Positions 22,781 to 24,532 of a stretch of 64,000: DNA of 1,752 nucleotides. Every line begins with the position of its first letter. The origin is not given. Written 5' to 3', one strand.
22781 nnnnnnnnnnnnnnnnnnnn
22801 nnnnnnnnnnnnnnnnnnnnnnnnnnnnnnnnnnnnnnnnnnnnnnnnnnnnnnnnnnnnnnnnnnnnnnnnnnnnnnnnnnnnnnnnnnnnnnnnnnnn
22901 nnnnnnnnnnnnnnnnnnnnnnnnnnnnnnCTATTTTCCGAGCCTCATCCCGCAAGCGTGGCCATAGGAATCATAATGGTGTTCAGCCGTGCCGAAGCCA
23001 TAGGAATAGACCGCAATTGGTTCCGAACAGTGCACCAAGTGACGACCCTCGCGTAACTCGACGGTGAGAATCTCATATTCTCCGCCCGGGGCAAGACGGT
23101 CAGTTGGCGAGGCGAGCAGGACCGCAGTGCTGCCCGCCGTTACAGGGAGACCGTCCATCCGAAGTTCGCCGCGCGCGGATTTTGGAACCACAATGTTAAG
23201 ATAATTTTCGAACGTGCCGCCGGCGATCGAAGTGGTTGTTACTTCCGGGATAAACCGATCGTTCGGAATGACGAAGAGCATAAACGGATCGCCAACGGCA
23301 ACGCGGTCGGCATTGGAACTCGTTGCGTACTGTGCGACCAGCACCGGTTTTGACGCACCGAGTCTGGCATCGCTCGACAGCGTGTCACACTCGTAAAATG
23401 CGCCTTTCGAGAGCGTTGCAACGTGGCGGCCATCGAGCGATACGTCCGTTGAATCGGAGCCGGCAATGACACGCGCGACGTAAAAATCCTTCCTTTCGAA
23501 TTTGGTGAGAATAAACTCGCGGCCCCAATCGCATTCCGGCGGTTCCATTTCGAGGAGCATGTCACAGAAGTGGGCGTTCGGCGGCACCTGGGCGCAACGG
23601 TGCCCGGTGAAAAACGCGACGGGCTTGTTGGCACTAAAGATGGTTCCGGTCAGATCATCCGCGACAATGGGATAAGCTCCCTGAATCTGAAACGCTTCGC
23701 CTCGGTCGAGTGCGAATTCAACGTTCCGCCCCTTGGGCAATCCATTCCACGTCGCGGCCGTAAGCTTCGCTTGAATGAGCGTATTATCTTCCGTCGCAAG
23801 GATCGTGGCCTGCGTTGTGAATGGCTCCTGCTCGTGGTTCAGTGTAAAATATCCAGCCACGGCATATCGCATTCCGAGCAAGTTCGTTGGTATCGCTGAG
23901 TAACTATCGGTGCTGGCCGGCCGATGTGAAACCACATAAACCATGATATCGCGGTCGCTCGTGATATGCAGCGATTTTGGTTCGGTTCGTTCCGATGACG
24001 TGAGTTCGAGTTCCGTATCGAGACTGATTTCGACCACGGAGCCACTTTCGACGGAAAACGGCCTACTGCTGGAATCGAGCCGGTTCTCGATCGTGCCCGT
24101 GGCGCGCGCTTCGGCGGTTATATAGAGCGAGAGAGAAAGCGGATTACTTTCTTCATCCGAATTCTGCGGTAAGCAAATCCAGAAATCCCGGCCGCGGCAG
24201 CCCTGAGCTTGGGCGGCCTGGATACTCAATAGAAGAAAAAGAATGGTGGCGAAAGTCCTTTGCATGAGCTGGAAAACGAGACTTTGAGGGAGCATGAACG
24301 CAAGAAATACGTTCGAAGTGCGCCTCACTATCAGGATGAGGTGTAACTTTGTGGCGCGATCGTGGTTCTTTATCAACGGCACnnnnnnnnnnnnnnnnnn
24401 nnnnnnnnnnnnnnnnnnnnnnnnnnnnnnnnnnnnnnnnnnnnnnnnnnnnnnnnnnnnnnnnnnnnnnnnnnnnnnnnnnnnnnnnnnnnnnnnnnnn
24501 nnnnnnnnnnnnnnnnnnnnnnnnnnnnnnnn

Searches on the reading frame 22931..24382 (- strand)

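Call 61: search_protein_families(library=pfam, proteins=[window:22931-24382:-], max_evalue=0.00001)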
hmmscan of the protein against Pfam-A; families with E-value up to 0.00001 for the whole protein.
window:22931-24382:- (483 aa): 1 family
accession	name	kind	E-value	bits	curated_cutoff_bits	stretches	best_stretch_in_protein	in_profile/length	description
PF17517.7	IgGFc_binding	-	2.2e-61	208.1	25.6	1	160-462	2-297/297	IgGFc binding protein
